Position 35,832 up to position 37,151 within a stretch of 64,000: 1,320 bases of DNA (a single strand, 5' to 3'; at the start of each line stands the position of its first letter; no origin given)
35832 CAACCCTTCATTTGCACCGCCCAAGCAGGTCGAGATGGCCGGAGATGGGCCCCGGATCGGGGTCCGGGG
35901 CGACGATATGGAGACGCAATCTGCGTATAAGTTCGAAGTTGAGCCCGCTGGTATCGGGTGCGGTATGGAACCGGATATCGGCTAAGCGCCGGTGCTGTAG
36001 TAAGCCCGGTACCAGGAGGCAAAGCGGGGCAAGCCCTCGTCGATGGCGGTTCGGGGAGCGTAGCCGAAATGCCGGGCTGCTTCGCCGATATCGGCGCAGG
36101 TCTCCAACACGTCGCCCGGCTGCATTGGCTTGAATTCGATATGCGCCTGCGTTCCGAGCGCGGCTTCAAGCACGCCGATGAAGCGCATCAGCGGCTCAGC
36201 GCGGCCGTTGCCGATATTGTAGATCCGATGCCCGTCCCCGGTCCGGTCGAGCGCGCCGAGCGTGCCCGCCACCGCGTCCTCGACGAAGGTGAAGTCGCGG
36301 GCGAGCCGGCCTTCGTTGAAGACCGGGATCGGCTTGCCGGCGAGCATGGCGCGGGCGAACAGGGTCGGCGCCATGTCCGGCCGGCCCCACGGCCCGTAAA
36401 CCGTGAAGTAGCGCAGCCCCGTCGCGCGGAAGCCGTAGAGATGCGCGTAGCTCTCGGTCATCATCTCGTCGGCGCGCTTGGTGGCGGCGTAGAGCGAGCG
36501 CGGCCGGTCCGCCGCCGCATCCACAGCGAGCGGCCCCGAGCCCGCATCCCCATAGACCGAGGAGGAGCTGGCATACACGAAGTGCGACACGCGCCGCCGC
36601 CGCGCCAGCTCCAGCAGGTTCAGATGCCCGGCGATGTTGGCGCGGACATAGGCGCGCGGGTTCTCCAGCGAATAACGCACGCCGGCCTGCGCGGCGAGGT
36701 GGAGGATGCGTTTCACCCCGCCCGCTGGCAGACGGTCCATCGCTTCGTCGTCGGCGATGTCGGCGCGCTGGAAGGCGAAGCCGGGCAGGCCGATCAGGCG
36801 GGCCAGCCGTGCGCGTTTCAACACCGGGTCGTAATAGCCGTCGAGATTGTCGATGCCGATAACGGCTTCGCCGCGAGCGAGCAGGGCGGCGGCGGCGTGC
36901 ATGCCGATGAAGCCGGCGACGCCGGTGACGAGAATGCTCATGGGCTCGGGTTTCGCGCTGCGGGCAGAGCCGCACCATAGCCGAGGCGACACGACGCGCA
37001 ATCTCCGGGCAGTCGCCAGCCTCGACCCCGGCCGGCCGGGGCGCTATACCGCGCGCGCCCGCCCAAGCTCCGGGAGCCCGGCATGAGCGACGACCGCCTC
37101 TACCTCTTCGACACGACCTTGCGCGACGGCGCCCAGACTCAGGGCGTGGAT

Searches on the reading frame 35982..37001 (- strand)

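Call 33: search_protein_families(library=pfam, proteins=[window:35982-37001:-], max_evalue=0.001)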
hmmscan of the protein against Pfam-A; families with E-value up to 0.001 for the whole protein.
window:35982-37001:- (339 aa): 6 families
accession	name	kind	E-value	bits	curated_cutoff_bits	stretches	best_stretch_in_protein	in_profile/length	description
PF01370.27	Epimerase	-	7.9e-56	189.6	20.9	1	23-264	1-240/240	NAD dependent epimerase/dehydratase family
PF16363.11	GDP_Man_Dehyd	-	1.6e-46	159.8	27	1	24-324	1-329/332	GDP-mannose 4,6 dehydratase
PF01073.25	3Beta_HSD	-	1e-11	44.9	22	1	24-241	1-219/280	3-beta hydroxysteroid dehydrogenase/isomerase family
PF02719.21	Polysacc_synt_2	-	8.9e-10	38.6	20.2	1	23-256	1-222/293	Polysaccharide biosynthesis protein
PF04321.23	RmlD_sub_bind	-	5.8e-09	35.9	27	1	21-204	1-154/287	RmlD substrate binding domain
PF07993.18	NAD_binding_4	-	2.3e-07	30.6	20.1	1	85-187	79-193/258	Male sterility protein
